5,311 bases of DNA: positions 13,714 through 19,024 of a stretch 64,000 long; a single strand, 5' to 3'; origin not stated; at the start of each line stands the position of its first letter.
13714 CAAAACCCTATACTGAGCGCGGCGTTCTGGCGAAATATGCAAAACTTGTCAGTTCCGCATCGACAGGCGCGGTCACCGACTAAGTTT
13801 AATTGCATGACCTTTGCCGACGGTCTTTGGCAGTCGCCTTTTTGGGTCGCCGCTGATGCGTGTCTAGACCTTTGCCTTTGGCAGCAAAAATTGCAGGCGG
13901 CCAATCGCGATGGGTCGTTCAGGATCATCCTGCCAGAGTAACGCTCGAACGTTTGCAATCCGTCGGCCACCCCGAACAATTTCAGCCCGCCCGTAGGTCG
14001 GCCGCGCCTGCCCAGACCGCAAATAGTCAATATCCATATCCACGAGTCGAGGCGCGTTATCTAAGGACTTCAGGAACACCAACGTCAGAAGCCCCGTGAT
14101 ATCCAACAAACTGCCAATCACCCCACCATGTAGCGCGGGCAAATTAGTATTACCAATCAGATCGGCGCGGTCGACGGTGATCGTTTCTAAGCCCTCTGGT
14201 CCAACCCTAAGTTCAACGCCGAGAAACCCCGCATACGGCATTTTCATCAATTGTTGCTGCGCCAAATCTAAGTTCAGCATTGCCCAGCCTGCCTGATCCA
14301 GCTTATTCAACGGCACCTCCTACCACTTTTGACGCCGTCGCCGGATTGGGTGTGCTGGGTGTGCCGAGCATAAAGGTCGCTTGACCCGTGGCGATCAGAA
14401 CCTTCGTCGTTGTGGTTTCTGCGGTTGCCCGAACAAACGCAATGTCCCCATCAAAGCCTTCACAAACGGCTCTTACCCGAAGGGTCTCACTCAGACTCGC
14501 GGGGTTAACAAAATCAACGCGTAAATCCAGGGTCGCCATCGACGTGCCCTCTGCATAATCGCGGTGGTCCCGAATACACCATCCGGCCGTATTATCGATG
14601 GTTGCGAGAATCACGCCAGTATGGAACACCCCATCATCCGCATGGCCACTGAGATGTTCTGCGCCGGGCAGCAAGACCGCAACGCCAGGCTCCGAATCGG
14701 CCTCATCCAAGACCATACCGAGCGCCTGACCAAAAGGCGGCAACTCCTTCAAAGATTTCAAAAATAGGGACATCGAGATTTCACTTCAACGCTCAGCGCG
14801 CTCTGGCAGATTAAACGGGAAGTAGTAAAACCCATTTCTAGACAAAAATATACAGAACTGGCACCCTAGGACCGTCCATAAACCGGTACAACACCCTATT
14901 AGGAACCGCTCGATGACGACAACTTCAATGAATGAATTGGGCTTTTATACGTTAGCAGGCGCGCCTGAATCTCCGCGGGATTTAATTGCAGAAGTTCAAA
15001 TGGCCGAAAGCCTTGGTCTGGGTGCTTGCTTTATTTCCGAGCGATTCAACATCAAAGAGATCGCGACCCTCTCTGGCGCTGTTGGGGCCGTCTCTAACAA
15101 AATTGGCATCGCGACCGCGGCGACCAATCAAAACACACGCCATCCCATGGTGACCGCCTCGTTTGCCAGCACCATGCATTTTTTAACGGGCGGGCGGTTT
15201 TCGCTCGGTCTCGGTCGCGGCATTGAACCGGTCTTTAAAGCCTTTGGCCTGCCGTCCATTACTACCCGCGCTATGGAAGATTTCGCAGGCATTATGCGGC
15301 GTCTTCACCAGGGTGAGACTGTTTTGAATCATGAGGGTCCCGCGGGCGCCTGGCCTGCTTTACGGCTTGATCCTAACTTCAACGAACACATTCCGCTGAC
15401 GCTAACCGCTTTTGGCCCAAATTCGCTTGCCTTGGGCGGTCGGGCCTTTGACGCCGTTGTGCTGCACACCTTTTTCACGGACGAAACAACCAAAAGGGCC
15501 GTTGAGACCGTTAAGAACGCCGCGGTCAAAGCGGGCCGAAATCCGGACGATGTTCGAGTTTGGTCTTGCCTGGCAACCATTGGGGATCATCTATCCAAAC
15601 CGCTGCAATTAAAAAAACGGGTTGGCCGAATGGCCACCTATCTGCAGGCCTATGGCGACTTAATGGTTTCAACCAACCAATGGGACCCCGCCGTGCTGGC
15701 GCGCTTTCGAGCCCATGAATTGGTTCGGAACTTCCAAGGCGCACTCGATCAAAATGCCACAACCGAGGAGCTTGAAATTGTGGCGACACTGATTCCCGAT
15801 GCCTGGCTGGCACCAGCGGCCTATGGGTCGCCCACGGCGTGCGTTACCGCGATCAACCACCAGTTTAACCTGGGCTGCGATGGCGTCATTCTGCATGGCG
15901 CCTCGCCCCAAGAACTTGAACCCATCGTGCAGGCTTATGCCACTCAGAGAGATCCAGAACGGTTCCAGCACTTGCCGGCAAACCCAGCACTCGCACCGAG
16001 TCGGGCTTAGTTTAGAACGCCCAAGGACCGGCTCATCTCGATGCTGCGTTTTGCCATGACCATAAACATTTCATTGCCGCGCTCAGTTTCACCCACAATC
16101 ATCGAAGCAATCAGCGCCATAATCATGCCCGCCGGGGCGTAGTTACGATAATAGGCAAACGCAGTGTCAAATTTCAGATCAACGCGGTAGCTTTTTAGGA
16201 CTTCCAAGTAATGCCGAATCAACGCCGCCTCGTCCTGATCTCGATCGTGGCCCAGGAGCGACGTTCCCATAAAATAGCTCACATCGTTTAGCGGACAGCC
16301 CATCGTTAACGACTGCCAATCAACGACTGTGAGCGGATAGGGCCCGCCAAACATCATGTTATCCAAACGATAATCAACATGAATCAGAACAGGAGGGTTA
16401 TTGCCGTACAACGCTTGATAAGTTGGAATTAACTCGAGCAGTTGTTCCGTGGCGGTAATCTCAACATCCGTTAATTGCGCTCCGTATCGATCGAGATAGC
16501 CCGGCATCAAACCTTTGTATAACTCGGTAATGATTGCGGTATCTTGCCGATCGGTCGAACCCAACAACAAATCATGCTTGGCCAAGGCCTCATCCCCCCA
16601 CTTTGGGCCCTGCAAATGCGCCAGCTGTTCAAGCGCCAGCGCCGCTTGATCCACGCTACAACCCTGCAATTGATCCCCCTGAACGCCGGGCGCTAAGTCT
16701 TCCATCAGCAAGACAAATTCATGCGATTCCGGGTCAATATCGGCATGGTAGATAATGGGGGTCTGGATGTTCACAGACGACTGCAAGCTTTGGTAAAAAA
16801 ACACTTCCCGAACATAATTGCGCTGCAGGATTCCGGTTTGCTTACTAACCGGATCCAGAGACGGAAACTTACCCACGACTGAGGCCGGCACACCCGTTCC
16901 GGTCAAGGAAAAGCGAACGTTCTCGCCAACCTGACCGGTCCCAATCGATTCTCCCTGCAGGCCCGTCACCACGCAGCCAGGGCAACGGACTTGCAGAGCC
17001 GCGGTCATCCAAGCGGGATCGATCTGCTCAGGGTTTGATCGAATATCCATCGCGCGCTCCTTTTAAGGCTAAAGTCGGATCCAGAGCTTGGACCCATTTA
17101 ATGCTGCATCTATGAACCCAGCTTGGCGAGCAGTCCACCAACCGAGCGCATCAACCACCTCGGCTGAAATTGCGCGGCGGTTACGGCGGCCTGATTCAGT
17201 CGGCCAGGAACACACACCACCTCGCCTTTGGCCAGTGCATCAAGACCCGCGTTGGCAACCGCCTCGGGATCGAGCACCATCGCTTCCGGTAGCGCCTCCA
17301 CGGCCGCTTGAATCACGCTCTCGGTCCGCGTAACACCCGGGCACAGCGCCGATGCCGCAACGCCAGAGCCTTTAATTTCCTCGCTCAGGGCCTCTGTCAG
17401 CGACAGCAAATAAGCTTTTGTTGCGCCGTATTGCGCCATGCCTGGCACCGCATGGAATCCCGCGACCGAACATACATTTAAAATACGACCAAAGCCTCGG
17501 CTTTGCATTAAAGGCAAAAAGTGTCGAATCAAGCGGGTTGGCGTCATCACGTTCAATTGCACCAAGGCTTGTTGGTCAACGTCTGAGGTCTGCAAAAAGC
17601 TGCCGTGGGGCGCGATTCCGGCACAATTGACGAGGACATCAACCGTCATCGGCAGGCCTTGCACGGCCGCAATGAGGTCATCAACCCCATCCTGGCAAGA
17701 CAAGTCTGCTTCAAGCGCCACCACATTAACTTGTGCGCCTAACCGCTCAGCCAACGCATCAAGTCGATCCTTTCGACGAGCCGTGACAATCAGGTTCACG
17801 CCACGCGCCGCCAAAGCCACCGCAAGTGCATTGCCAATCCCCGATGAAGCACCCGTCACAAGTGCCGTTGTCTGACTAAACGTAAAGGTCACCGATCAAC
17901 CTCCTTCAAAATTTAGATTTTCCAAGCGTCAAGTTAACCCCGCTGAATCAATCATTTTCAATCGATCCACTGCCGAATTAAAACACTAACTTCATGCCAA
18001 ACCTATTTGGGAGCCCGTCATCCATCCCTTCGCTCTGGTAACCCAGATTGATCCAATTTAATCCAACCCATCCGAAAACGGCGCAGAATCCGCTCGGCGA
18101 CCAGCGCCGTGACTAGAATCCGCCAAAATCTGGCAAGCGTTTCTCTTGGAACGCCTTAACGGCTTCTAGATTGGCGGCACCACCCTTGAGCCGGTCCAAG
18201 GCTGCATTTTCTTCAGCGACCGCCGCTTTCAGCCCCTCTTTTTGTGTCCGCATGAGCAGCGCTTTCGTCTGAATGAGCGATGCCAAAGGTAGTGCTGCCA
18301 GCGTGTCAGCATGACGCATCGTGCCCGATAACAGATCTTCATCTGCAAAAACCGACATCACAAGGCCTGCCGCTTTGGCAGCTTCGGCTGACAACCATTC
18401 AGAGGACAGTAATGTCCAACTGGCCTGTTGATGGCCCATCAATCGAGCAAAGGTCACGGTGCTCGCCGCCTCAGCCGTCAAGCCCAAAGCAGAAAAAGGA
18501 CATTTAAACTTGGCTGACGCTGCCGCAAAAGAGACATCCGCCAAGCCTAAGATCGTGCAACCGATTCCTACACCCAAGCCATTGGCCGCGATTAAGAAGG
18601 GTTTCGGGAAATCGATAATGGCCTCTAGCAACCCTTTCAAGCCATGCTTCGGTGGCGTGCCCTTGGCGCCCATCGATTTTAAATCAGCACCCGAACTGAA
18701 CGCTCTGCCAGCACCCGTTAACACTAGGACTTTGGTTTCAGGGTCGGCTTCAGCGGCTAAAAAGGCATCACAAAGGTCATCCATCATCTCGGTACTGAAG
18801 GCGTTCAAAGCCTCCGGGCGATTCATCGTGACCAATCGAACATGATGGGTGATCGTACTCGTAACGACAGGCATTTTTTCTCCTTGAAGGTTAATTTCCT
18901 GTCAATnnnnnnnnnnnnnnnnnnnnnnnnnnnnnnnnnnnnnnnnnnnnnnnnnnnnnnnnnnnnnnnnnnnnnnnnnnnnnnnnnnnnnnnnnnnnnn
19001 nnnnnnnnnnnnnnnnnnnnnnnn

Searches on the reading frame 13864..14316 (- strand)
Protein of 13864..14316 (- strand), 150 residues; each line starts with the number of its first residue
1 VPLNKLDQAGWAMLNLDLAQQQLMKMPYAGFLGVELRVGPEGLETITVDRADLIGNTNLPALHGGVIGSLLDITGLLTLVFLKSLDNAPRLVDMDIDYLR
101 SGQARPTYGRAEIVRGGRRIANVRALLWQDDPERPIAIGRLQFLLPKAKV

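Call 14: search_protein_families(library=pfam, proteins=[window:13864-14316:-], max_evalue=0.00001)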
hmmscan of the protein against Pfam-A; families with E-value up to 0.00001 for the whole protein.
window:13864-14316:- (150 aa): 2 families
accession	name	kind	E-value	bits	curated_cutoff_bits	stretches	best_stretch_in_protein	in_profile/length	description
PF03061.28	4HBT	-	1.7e-09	38.3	20.6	1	62-134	4-77/79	Thioesterase superfamily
PF13622.12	4HBT_3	-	5.3e-08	33.4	24.3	1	62-140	11-79/83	Acyl-CoA thioesterase N-terminal domain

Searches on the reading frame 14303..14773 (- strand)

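Call 14: search_protein_families(library=pfam, proteins=[window:14303-14773:-], max_evalue=0.00001)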
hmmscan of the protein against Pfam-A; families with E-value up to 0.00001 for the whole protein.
window:14303-14773:- (156 aa): 1 family
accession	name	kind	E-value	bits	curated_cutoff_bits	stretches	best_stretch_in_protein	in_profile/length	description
PF03061.28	4HBT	-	2.2e-07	31.5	20.6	1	48-123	2-75/79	Thioesterase superfamily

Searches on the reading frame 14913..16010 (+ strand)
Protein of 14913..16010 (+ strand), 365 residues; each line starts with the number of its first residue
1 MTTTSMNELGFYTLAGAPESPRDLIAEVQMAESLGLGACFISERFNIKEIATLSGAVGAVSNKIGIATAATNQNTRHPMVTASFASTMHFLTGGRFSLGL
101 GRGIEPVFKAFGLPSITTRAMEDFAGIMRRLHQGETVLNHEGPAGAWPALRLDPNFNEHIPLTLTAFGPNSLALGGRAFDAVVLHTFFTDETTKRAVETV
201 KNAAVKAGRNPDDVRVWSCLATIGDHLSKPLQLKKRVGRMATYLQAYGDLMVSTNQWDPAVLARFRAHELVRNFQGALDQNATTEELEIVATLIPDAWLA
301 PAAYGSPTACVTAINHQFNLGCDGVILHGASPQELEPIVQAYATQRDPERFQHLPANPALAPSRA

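Call 48: search_protein_families(library=ncbifam, proteins=[window:14913-16010:+], max_evalue=1e-10)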
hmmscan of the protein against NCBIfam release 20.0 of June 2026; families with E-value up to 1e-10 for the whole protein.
window:14913-16010:+ (365 aa): 12 families
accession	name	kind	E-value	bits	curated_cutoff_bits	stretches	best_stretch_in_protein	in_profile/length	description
TIGR03857.1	F420_MSMEG_2249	hypoth_equivalog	1.4e-113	379.4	218.4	1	9-334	1-328/329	TIGR03857 family LLM class F420-dependent oxidoreductase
TIGR03564.1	F420_MSMEG_4879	subfamily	1.2e-22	80.9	234.25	1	24-214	1-192/265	TIGR03564 family F420-dependent LLM class oxidoreductase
TIGR03555.1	F420_mer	equivalog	3.2e-21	76.1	348.7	1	22-218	12-210/325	5,10-methylenetetrahydromethanopterin reductase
NF002619.0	PRK02271.1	equivalog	5.1e-20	72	276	1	18-221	9-212/329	5,10-methylenetetrahydromethanopterin reductase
TIGR03842.1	F420_CPS_4043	hypoth_equivalog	4.4e-16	58.9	295.45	1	24-230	15-215/329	TIGR03842 family LLM class F420-dependent oxidoreductase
TIGR04024.1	F420_NP1902A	hypoth_equivalog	7.9e-16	57.7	345.4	1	17-249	10-241/330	TIGR04024 family LLM class F420-dependent oxidoreductase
TIGR03557.1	F420_G6P_family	subfamily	6.4e-15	55.1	210.4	1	12-183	3-186/316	TIGR03557 family F420-dependent LLM class oxidoreductase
TIGR03559.1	F420_Rv3520c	subfamily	4.2e-14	52.3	335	1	20-248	11-251/325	LLM class F420-dependent oxidoreductase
TIGR03619.1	F420_Rv2161c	subfamily_domain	3.1e-13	49.9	166.9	1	55-238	51-226/247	TIGR03619 family F420-dependent LLM class oxidoreductase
TIGR03841.1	F420_Rv3093c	subfamily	1.2e-12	47.9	213.65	1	22-254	10-238/298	LLM class F420-dependent oxidoreductase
TIGR03621.1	F420_MSMEG_2516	subfamily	1.3e-11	44.2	213.15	1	18-195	10-185/295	TIGR03621 family F420-dependent LLM class oxidoreductase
TIGR03617.1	F420_MSMEG_2256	subfamily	2.3e-11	43.2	278.15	1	31-327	4-298/318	TIGR03617 family F420-dependent LLM class oxidoreductase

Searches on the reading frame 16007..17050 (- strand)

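Call 14: search_protein_families(library=pfam, proteins=[window:16007-17050:-], max_evalue=0.00001)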
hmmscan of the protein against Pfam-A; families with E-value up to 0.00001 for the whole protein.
window:16007-17050:- (347 aa): 3 families
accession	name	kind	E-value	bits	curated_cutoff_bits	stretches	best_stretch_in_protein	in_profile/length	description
PF02958.26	EcKL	-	7.4e-13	48.9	22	1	97-292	78-292/294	Ecdysteroid kinase-like family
PF01636.29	APH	-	6.8e-11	42.8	23.2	1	83-278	41-226/239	Phosphotransferase enzyme family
PF07914.17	DUF1679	-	1.1e-07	31.5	24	1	211-314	260-372/414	Uncharacterized oxidoreductase dhs-27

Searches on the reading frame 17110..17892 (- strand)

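Call 14: search_protein_families(library=pfam, proteins=[window:17110-17892:-], max_evalue=0.00001)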
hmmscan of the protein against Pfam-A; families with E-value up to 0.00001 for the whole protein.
window:17110-17892:- (260 aa): 4 families
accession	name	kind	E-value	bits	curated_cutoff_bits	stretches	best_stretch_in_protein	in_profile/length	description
PF00106.31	adh_short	-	4e-46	157.4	26.6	1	9-193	2-187/195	short chain dehydrogenase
PF13561.12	adh_short_C2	-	1.1e-33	117.3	27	1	14-194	1-182/236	Enoyl-(Acyl carrier protein) reductase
PF08659.16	KR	-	1.3e-12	48.5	22.6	1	9-171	2-165/180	KR domain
PF01370.27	Epimerase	-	3e-06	27.2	20.9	1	10-171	1-158/240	NAD dependent epimerase/dehydratase family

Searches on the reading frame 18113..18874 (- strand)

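Call 14: search_protein_families(library=pfam, proteins=[window:18113-18874:-], max_evalue=0.00001)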
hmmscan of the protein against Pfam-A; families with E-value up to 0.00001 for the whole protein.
window:18113-18874:- (253 aa): 2 families
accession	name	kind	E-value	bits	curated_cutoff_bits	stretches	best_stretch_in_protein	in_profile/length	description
PF00378.25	ECH_1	-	1.2e-45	156.3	27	1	10-251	4-249/251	Enoyl-CoA hydratase/isomerase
PF16113.10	ECH_2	-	2.2e-22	80.4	27.2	1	12-240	1-236/335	Enoyl-CoA hydratase/isomerase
